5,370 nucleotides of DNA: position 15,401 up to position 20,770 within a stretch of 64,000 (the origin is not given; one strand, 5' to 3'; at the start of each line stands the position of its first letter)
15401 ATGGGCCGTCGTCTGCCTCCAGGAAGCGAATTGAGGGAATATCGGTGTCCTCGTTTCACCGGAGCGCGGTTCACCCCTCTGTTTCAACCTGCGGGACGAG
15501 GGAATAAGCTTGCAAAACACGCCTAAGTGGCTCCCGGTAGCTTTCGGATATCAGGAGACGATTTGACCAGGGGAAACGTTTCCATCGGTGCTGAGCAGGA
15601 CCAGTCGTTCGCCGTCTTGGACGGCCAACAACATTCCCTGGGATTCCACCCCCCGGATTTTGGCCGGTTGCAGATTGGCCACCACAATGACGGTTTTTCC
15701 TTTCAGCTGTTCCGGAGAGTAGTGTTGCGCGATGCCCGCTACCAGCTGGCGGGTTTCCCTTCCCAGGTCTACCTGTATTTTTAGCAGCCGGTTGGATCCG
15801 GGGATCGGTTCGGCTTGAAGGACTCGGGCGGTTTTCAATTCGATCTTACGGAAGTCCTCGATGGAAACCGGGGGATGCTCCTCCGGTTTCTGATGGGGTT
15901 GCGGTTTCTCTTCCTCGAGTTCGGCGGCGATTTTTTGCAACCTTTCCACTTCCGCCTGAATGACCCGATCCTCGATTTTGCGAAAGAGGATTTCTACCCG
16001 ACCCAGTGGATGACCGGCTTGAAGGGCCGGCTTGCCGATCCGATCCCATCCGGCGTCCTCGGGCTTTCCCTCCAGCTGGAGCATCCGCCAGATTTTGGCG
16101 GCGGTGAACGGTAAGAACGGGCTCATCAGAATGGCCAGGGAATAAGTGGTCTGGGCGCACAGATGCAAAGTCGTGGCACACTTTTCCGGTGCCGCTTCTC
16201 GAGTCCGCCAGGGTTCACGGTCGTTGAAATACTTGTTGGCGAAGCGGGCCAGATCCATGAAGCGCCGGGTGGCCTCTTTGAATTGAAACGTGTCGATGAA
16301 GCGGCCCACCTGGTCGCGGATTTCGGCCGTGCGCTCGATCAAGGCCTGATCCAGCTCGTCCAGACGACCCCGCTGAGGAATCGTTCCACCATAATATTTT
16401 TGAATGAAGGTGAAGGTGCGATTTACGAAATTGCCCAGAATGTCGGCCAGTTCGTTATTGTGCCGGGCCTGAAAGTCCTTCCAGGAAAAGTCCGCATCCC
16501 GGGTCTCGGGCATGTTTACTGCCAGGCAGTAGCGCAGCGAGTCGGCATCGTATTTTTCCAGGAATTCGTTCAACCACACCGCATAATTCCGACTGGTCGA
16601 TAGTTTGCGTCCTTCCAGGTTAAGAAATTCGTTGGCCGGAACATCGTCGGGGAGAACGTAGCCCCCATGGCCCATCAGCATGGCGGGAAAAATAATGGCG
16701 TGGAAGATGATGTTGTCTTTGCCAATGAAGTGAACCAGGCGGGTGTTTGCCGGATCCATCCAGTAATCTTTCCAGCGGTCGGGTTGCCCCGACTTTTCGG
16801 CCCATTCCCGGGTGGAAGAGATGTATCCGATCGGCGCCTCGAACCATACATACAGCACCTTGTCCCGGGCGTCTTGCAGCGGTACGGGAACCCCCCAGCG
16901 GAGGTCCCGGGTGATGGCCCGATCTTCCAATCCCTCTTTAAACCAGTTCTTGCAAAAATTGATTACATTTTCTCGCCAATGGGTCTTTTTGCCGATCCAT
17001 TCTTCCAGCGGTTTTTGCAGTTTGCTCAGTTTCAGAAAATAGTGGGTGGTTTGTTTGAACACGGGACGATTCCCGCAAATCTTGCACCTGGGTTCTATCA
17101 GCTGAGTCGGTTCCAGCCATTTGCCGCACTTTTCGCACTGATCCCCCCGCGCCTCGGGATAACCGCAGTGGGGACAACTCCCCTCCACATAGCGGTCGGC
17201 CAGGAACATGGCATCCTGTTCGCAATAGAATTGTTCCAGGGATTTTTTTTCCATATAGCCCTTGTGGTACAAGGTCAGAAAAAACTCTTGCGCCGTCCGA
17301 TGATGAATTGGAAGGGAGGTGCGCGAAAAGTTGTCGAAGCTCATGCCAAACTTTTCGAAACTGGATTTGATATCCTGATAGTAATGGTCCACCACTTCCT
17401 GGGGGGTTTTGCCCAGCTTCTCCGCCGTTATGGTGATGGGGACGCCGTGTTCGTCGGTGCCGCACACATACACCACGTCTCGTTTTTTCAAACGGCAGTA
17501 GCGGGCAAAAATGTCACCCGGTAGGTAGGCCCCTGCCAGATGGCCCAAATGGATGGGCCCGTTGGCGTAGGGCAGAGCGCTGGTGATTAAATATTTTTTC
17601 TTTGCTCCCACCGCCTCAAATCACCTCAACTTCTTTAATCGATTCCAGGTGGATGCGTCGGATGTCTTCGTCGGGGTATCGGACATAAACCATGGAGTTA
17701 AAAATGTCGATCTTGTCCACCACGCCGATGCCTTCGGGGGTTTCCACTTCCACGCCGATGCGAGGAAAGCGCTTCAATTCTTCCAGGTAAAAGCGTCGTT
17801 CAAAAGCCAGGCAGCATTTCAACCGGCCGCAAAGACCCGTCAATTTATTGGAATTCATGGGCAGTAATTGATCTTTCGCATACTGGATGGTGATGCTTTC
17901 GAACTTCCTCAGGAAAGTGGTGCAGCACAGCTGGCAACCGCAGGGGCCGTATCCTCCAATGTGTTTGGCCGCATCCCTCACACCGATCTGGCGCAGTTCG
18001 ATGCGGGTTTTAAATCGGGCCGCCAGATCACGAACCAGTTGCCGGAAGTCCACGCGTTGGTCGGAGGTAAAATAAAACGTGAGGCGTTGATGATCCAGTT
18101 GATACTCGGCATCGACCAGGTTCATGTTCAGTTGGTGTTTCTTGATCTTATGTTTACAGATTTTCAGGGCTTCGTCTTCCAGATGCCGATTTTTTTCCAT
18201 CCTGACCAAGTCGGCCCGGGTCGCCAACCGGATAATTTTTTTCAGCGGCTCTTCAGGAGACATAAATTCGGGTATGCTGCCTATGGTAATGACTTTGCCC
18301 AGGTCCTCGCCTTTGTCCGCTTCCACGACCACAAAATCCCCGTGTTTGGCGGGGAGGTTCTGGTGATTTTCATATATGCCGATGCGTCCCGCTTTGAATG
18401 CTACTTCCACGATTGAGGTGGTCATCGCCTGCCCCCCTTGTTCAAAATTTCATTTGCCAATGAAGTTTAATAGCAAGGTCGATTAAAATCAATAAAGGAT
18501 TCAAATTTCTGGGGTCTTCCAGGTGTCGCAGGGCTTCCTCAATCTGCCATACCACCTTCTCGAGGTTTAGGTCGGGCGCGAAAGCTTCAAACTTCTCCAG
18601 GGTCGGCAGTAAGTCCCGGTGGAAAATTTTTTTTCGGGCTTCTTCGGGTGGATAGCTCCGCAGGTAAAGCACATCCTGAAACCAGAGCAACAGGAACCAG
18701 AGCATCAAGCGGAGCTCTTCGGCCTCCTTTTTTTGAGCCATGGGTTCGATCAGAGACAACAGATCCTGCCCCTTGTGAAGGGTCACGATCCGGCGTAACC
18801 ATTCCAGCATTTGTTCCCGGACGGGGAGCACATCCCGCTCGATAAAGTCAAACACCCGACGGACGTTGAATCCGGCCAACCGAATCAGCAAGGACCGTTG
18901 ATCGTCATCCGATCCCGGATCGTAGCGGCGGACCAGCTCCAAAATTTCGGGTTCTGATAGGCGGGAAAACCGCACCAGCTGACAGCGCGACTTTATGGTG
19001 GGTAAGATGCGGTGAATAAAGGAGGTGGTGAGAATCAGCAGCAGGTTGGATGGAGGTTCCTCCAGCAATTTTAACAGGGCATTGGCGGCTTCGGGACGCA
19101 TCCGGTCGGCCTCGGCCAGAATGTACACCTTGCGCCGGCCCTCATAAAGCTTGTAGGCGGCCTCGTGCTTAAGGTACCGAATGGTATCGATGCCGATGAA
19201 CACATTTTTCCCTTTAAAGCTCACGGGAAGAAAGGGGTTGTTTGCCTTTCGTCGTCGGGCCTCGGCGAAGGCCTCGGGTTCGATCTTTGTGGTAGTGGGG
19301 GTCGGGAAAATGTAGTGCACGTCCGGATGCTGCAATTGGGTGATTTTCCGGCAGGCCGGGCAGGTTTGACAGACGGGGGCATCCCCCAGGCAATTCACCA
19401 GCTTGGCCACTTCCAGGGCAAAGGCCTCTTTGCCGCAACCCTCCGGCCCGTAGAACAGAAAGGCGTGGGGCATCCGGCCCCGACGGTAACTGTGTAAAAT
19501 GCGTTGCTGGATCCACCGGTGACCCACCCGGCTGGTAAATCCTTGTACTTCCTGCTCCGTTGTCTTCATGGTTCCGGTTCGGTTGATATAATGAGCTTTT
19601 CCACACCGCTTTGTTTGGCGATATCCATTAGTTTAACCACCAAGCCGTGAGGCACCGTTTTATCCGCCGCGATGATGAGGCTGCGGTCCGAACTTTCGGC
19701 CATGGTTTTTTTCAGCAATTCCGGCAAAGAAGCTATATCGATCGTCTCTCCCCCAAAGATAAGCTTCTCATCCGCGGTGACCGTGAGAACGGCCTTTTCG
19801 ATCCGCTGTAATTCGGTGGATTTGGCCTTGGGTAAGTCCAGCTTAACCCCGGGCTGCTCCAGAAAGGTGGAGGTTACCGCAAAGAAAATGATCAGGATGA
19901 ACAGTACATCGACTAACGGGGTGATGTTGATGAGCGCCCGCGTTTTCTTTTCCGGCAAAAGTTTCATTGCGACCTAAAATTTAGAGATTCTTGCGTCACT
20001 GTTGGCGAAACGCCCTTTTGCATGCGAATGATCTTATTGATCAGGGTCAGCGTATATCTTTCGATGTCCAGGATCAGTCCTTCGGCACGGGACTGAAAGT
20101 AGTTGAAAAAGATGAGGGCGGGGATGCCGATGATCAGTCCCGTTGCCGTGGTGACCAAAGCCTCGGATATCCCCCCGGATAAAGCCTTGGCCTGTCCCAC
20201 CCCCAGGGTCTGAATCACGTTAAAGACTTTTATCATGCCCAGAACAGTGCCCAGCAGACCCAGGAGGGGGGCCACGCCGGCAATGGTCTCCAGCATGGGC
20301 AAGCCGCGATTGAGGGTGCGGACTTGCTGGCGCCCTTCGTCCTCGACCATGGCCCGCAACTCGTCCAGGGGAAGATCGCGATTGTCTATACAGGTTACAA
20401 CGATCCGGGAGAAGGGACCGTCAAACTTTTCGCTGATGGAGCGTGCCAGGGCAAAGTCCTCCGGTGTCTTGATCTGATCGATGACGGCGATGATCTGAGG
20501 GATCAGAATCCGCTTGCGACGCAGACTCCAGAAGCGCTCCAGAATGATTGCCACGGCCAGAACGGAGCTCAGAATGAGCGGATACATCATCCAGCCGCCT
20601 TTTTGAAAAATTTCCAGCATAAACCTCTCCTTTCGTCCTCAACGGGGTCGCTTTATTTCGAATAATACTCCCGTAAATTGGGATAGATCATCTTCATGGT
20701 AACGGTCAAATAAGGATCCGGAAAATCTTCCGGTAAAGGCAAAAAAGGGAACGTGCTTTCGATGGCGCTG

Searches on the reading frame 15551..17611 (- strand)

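Call 46: search_protein_families(library=pfam, proteins=[window:15551-17611:-], max_evalue=0.0001)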
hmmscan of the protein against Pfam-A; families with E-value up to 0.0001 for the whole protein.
window:15551-17611:- (686 aa): 6 families
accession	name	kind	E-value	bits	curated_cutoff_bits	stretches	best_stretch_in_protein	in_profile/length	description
PF09334.17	tRNA-synt_1g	-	6.9e-168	558.9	20.1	1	7-399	1-390/391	tRNA synthetases class I (M)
PF01588.26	tRNA_bind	-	8.9e-28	96.7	27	1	592-683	1-95/96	Putative tRNA binding domain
PF00133.28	tRNA-synt_1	-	3.2e-21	76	22.7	1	4-248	22-248/414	tRNA synthetases class I (I, L, M and V)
PF19303.5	Anticodon_3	-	9.4e-13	48.7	23.5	1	411-553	1-142/152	Anticodon binding domain of methionyl tRNA ligase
PF08264.19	Anticodon_1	-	2.1e-10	41.1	25.1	1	421-516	1-104/148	Anticodon-binding domain of tRNA ligase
PF01406.26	tRNA-synt_1e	-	5.1e-05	23.2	27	0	327-365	244-282/301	tRNA synthetases class I (C) catalytic domain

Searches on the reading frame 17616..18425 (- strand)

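Call 46: search_protein_families(library=pfam, proteins=[window:17616-18425:-], max_evalue=0.0001)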
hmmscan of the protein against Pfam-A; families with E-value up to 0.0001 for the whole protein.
window:17616-18425:- (269 aa): 1 family
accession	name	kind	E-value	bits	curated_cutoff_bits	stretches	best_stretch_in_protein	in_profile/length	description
PF04468.17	PSP1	-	5.8e-36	123.1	27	1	62-147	1-86/86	PSP1 C-terminal conserved region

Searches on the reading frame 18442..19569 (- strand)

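Call 46: search_protein_families(library=pfam, proteins=[window:18442-19569:-], max_evalue=0.0001)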
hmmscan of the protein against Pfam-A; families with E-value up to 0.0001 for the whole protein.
window:18442-19569:- (375 aa): 2 families
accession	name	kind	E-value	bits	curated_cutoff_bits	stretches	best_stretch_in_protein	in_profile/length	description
PF13177.12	DNA_pol3_delta2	-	1.8e-48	165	27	1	21-204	6-160/161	DNA polymerase III, delta subunit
PF00004.35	AAA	-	1.1e-05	26.3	21.2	0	146-201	58-128/131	ATPase family associated with various cellular activities (AAA)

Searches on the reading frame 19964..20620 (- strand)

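Call 46: search_protein_families(library=pfam, proteins=[window:19964-20620:-], max_evalue=0.0001)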
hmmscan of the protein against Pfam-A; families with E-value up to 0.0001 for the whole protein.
window:19964-20620:- (218 aa): 1 family
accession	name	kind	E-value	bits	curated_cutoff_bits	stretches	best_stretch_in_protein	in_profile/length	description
PF01618.21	MotA_ExbB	-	1.9e-32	112.1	22.9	1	81-187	20-126/127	MotA/TolQ/ExbB proton channel family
